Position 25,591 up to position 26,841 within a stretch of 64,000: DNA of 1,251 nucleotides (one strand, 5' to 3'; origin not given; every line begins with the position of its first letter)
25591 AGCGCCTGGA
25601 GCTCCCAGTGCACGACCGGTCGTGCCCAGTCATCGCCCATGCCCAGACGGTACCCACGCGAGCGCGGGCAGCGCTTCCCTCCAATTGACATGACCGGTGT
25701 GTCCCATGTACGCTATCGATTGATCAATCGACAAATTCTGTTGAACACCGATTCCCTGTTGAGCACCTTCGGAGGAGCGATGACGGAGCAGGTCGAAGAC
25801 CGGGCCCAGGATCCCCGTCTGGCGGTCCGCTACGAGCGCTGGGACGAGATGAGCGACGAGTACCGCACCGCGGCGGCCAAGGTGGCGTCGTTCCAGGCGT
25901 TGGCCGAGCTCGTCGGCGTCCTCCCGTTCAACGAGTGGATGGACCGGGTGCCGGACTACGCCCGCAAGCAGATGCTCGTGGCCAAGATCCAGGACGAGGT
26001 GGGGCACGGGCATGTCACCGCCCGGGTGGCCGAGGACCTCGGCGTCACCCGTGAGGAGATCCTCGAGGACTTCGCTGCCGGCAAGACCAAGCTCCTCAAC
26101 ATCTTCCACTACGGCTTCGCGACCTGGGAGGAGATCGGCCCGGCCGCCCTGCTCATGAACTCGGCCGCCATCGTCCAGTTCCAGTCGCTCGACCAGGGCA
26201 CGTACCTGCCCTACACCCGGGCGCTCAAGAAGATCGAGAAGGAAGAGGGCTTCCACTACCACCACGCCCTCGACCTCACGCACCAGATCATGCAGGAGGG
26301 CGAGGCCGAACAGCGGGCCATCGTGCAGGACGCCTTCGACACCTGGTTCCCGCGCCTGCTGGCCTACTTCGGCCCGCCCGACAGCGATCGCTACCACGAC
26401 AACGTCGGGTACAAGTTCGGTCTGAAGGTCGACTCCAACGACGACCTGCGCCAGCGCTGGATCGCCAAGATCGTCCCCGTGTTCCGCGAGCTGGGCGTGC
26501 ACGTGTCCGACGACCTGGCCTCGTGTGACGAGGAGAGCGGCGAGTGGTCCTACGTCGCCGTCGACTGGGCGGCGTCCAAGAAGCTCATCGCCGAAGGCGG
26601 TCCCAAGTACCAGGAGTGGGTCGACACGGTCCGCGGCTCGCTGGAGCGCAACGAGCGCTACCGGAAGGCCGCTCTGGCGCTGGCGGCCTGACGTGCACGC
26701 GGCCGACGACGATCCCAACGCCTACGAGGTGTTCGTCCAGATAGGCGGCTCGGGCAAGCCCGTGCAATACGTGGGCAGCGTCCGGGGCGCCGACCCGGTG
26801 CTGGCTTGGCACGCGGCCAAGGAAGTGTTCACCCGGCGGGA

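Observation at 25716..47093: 21-kb CoA-dependent catabolic cluster built around a PaaABCD-like epoxidase that lacks PaaE and most canonical paa genes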

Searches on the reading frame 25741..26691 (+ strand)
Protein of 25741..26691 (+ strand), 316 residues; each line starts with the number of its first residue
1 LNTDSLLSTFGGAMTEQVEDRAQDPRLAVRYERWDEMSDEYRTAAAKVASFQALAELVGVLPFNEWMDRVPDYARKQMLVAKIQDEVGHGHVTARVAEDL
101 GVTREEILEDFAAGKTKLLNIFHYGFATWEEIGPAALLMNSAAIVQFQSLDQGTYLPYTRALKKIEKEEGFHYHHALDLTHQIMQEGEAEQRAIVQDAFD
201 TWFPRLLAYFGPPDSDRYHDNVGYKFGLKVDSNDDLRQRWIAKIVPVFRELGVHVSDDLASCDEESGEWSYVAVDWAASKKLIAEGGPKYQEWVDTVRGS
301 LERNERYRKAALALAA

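Call 5: search_protein_families(library=pfam, proteins=[window:25741-26691:+])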
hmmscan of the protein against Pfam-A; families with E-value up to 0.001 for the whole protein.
window:25741-26691:+ (316 aa): 1 family
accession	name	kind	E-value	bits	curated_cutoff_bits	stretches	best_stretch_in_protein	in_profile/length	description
PF05138.18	PaaA_PaaC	-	2.5e-48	165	28.5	1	32-271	5-242/263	Phenylacetic acid catabolic protein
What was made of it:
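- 25780..26691 (+): PaaA-like catalytic diiron subunit (303 aa), Asn-type clade. PF05138, E 2.5e-48 (call 5).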

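Call 8: search_protein_families(library=ncbifam, proteins=[window:25741-26691:+], max_evalue=0.00001)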
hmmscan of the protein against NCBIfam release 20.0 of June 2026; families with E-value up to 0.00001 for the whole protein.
window:25741-26691:+ (316 aa): 1 family
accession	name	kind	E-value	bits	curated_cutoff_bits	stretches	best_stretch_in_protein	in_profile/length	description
TIGR02156.2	PA_CoA_Oxy1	equivalog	1.7e-69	234.1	280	1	32-309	12-288/289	1,2-phenylacetyl-CoA epoxidase subunit PaaA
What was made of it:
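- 25780..26691 (+): TIGR02156 gives 234 bits, below the 280 cut-off (call 8).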

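Call 9: find_homologous_proteins(query=window:25741-26691:+)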
Query window:25741-26691:+ (316 aa): 186 proteins with E <= 0.001 among 3878 candidates; the best 120 are listed.
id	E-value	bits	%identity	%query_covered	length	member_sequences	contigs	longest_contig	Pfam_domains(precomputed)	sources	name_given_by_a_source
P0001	8.7e-180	615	89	96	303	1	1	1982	PF05138.19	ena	-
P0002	2.8e-179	613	88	96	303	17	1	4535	PF05138.19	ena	-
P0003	4.2e-166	570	81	96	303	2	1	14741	PF05138.19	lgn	-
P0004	3.1e-153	528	75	95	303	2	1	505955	PF05138.19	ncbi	ncbi:MAG: Phenylacetic acid catabolic protein [Actinomycetota bacterium]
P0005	4.7e-150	517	75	95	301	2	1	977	PF05138.19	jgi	jgi:ring-1,2-phenylacetyl-CoA epoxidase subunit PaaA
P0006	7.1e-150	517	76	92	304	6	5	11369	PF05138.19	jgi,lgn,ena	-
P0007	7.4e-150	517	76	95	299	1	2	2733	PF05138.19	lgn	-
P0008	1.2e-149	516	75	93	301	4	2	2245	PF05138.19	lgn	-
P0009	1.5e-149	516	75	95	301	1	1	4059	PF05138.19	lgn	-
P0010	4.9e-149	514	75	95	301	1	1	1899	PF05138.19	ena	-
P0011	9.5e-149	513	74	95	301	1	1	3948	PF05138.19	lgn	-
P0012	2.9e-148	512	74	95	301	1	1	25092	PF05138.19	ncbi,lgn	ncbi:MAG: Phenylacetic acid catabolic protein [Solirubrobacterales bacterium]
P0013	2.2e-147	509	74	94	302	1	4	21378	PF05138.19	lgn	-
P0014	1.2e-146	506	74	92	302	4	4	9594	PF05138.19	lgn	-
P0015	1.7e-146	506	73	92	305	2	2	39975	PF05138.19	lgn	-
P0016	2.4e-146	505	74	90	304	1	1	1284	PF05138.19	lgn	-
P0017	1.4e-143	496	73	92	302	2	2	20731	PF05138.19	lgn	-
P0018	2.7e-143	495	71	94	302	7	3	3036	PF05138.19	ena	-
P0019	5.1e-140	484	71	92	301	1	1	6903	PF05138.19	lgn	-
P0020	1.3e-138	480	69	93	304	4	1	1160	PF05138.19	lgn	-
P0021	1.0e-137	477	70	92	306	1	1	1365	PF05138.19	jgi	jgi:ring-1,2-phenylacetyl-CoA epoxidase subunit PaaA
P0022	2.0e-137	476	70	93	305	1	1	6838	PF05138.19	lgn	-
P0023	2.4e-137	476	70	93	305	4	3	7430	PF05138.19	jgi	jgi:ring-1,2-phenylacetyl-CoA epoxidase subunit PaaA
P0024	5.1e-137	475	70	92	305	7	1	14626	PF05138.19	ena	-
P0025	6.1e-137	474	67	95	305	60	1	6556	PF05138.19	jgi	jgi:ring-1,2-phenylacetyl-CoA epoxidase subunit PaaA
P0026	9.9e-137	474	69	92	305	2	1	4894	PF05138.19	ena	-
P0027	1.7e-136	473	69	97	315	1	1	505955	PF05138.19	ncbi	ncbi:MAG: Phenylacetic acid catabolic protein [Actinomycetota bacterium]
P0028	2.3e-136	472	71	92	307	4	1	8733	PF05138.19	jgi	jgi:ring-1,2-phenylacetyl-CoA epoxidase subunit PaaA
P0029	3.6e-136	472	66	98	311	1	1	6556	PF05138.19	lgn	-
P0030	4.4e-136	471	70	92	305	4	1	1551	PF05138.19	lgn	-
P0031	8.8e-136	470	66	92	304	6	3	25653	PF05138.19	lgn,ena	-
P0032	1.2e-135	470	69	93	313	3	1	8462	PF05138.19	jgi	jgi:ring-1,2-phenylacetyl-CoA epoxidase subunit PaaA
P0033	1.4e-135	470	67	95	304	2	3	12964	PF05138.19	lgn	-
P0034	1.4e-135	470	69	92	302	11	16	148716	PF05138.19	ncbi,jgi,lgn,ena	jgi:ring-1,2-phenylacetyl-CoA epoxidase subunit PaaA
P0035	1.5e-135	470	69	92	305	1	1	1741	PF05138.19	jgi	jgi:ring-1,2-phenylacetyl-CoA epoxidase subunit PaaA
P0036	1.5e-135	470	69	93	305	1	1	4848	PF05138.19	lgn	-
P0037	2.7e-135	469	69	92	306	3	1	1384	PF05138.19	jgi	jgi:ring-1,2-phenylacetyl-CoA epoxidase subunit PaaA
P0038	2.8e-135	469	68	93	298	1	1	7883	PF05138.19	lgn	-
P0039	3.7e-135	468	70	91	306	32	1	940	PF05138.19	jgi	jgi:ring-1,2-phenylacetyl-CoA epoxidase subunit PaaA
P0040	4.8e-135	468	69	92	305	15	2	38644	PF05138.19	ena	-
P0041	5.5e-135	468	69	93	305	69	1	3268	PF05138.19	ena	-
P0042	9.1e-135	467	68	92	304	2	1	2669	PF05138.19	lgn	-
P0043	1.4e-134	467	70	92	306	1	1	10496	PF05138.19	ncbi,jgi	jgi:ring-1,2-phenylacetyl-CoA epoxidase subunit PaaA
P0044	1.5e-134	466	69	90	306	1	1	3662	PF05138.19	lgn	-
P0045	2.1e-134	466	67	95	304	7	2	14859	PF05138.19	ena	-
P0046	2.3e-134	466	68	93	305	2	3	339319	PF05138.19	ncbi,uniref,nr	ncbi:Phenylacetic acid catabolic protein [Prauserella flavalba]|uniref:1,2-phenylacetyl-CoA epoxidas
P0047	2.7e-134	466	70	92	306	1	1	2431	PF05138.19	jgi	jgi:ring-1,2-phenylacetyl-CoA epoxidase subunit PaaA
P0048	4.1e-134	465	64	92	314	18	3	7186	PF05138.19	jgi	jgi:ring-1,2-phenylacetyl-CoA epoxidase subunit PaaA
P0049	7.0e-134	464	68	95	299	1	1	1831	PF05138.19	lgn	-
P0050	7.8e-134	464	69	89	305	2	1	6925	PF05138.19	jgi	jgi:ring-1,2-phenylacetyl-CoA epoxidase subunit PaaA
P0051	1.9e-133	463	70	91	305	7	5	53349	PF05138.19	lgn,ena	-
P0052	3.6e-133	462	68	92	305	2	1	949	PF05138.19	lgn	-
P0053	4.0e-133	462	68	91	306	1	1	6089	PF05138.19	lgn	-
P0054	4.5e-133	462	69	93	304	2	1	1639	PF05138.19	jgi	jgi:ring-1,2-phenylacetyl-CoA epoxidase subunit PaaA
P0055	4.6e-133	462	65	96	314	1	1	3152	PF05138.19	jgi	jgi:ring-1,2-phenylacetyl-CoA epoxidase subunit PaaA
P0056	5.3e-133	461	68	96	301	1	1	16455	PF05138.19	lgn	-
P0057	5.4e-133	461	68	96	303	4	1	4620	PF05138.19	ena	-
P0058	7.1e-133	461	68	92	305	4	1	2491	PF05138.19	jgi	jgi:ring-1,2-phenylacetyl-CoA epoxidase subunit PaaA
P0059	7.4e-133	461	67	93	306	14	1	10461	PF05138.19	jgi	jgi:ring-1,2-phenylacetyl-CoA epoxidase subunit PaaA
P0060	8.2e-133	461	69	93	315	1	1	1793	PF05138.19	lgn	-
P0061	8.6e-133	461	69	93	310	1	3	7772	PF05138.19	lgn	-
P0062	9.4e-133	461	67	93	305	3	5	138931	PF05138.19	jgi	jgi:ring-1,2-phenylacetyl-CoA epoxidase subunit PaaA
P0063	1.7e-132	460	68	92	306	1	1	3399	PF05138.19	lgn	-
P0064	2.2e-132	459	66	97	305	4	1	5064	PF05138.19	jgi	jgi:ring-1,2-phenylacetyl-CoA epoxidase subunit PaaA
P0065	8.8e-132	457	67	93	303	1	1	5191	PF05138.19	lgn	-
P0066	1.6e-131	457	66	93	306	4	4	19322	PF05138.19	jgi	jgi:ring-1,2-phenylacetyl-CoA epoxidase subunit PaaA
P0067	1.6e-131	457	64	92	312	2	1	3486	PF05138.19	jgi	jgi:ring-1,2-phenylacetyl-CoA epoxidase subunit PaaA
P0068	1.8e-131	456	69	91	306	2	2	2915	PF05138.19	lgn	-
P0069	2.3e-131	456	65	96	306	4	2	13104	PF05138.19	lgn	-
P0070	3.6e-131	455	65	93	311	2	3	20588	PF05138.19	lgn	-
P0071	4.5e-131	455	68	90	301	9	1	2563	PF05138.19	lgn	-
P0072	8.3e-131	454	64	95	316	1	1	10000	PF05138.19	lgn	-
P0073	1.3e-130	454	67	94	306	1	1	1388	PF05138.19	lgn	-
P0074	1.4e-130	453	65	100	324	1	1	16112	PF05138.19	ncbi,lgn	-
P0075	1.5e-130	453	68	93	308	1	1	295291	PF05138.19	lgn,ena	-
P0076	2.5e-130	453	67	93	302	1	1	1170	PF05138.19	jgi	jgi:ring-1,2-phenylacetyl-CoA epoxidase subunit PaaA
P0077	2.9e-130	452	64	94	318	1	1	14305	PF05138.19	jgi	jgi:ring-1,2-phenylacetyl-CoA epoxidase subunit PaaA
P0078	9.2e-130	451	66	93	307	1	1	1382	PF05138.19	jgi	jgi:ring-1,2-phenylacetyl-CoA epoxidase subunit PaaA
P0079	2.8e-129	449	62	95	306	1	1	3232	PF05138.19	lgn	-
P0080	4.4e-129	449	66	93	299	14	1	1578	PF05138.19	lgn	-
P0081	1.1e-128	447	63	95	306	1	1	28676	PF05138.19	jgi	jgi:ring-1,2-phenylacetyl-CoA epoxidase subunit PaaA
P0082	1.6e-128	447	65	94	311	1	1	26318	PF05138.19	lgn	-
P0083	3.1e-128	446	65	93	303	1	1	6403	PF05138.19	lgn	-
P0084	1.4e-127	444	66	93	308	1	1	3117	PF05138.19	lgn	-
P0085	1.6e-127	443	65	93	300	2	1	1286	PF05138.19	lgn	-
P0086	5.9e-127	442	65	92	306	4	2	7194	PF05138.19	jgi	jgi:ring-1,2-phenylacetyl-CoA epoxidase subunit PaaA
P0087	1.7e-126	440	64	93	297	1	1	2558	PF05138.19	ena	-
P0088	3.6e-126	439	66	90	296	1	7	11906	PF05138.19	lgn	-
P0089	5.3e-126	438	65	94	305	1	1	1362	PF05138.19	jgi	jgi:ring-1,2-phenylacetyl-CoA epoxidase subunit PaaA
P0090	1.4e-125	437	65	93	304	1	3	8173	PF05138.19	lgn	-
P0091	5.6e-125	435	65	92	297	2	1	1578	PF05138.19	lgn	-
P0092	9.1e-125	434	63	95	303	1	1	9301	PF05138.19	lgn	-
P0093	1.0e-123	431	64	93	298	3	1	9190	PF05138.19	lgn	-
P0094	1.6e-123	430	62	92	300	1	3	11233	PF05138.19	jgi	jgi:ring-1,2-phenylacetyl-CoA epoxidase subunit PaaA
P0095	4.5e-123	429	63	91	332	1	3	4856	PF05138.19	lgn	-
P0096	2.1e-122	427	64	91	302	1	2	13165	PF05138.19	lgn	-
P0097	5.8e-122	425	64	89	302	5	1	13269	PF05138.19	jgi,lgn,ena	jgi:ring-1,2-phenylacetyl-CoA epoxidase subunit PaaA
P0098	1.4e-121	424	60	95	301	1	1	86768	PF05138.19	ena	-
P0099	3.2e-121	423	66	93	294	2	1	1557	PF05138.19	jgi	jgi:ring-1,2-phenylacetyl-CoA epoxidase subunit PaaA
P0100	8.3e-120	418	63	90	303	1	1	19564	PF05138.19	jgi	jgi:ring-1,2-phenylacetyl-CoA epoxidase subunit PaaA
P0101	2.1e-115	404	68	82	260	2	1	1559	PF05138.19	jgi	jgi:ring-1,2-phenylacetyl-CoA epoxidase subunit PaaA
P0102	2.6e-115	403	63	92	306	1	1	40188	PF05138.19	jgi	jgi:ring-1,2-phenylacetyl-CoA epoxidase subunit PaaA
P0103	2.4e-114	400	58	95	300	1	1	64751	PF05138.19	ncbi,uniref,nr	ncbi:Phenylacetic acid catabolic protein [Pseudonocardia nigra]|uniref:Phenylacetic acid catabolic p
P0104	2.9e-114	400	60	93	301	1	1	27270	PF05138.19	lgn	-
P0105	3.8e-114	399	61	90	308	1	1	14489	PF05138.19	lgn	-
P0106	9.2e-114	398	59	92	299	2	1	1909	PF05138.19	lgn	-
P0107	9.4e-114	398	58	96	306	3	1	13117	PF05138.19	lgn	-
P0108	2.9e-112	393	59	90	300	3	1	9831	PF05138.19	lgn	-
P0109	4.2e-112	393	61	90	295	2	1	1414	PF05138.19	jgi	jgi:ring-1,2-phenylacetyl-CoA epoxidase subunit PaaA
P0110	1.5e-111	391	59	92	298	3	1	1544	PF05138.19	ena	-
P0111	1.5e-110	388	58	91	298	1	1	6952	PF05138.19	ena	-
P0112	4.2e-109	383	61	89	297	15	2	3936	PF05138.19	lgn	-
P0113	7.7e-109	382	59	90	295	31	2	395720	PF05138.19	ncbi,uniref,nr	ncbi:Phenylacetic acid catabolic protein [Microbispora triticiradicis]|uniref:1,2-phenylacetyl-CoA e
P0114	1.8e-108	381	67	78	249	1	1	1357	PF05138.19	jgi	jgi:ring-1,2-phenylacetyl-CoA epoxidase subunit PaaA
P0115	4.5e-108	380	58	91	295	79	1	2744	PF05138.19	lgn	-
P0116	1.4e-107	378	68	75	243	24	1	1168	PF05138.19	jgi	jgi:ring-1,2-phenylacetyl-CoA epoxidase subunit PaaA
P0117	1.4e-99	352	56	89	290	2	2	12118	PF05138.19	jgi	jgi:ring-1,2-phenylacetyl-CoA epoxidase subunit PaaA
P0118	2.6e-98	347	58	87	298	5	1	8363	PF05138.19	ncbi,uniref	ncbi:Phenylacetic acid catabolic protein [Streptomyces sp. NPDC000151]|uniref:Phenylacetic acid cata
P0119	1.2e-96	342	57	87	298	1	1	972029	PF05138.19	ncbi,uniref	ncbi:Phenylacetic acid catabolic protein [Kitasatospora sp. NPDC089509]|uniref:Phenylacetic acid cat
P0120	2.2e-96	341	56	88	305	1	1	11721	PF05138.19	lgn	-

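Call 13: find_related_loci(query=window:25741-26691:+, collection=genome_contigs, flank=10000)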
Query window:25741-26691:+ (316 aa) in genome_contigs; peptide patterns used: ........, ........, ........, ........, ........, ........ (x = any residue, [..] = any of these).
14 stretches matched a pattern; 3 encode a relative of the query (tblastn E <= 1e-3); 2 distinct loci.
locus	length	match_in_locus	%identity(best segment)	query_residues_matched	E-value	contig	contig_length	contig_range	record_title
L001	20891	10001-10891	68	12-308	2e-139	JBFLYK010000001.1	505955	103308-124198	MAG: Actinomycetota bacterium isolate MAG083 MAG083_1, whole genome shotgun sequence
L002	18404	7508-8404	89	11-309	0e+0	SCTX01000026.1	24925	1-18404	MAG: Betaproteobacteria bacterium isolate FW602_bin.10 FW602_bin.10-20043, whole genome shotgun sequence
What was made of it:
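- Tried and rejected: It gave only two loci (call 13).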

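Call 15: find_encoding_contigs(protein=window:25780-26691:+, flank=10000, max_places=4)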
Protein window:25780-26691:+ (303 aa): 2 contigs read that carry it; 2 places shown.
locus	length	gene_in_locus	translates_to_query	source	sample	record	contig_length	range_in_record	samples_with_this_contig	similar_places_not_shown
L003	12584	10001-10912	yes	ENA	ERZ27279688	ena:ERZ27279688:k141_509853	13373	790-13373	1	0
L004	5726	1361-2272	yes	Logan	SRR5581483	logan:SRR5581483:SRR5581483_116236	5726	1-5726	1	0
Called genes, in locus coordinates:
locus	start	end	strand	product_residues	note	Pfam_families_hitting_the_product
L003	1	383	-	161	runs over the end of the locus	PF01475:FUR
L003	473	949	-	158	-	PF13380:CoA_binding_2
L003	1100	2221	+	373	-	PF25852:DUF6242_C (faint), PF02012:BNR (faint), PF15899:BNR_6 (faint), PF15902:Sortilin-Vps10 (faint)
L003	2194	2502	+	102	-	PF02597:ThiS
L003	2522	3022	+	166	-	PF10604:Polyketide_cyc2, PF03364:Polyketide_cyc (weak)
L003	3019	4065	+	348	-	PF00296:Bac_luciferase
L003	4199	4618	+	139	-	-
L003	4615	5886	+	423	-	PF03239:FTR1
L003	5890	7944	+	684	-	PF01869:BcrAD_BadFG (faint), PF05378:Hydant_A_N, PF13941:MutL (weak), PF01968:Hydantoinase_A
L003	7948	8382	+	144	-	-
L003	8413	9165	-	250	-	PF04978:MST, PF11716:MDMPI_N, PF12867:DinB_2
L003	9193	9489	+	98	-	-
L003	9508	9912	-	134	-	PF00903:Glyoxalase (faint), PF18029:Glyoxalase_6 (weak)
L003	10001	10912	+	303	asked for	PF05138:PaaA_PaaC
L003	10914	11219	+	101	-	PF06243:PaaB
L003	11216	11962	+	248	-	PF05138:PaaA_PaaC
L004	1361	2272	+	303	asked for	PF05138:PaaA_PaaC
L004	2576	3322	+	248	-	PF05138:PaaA_PaaC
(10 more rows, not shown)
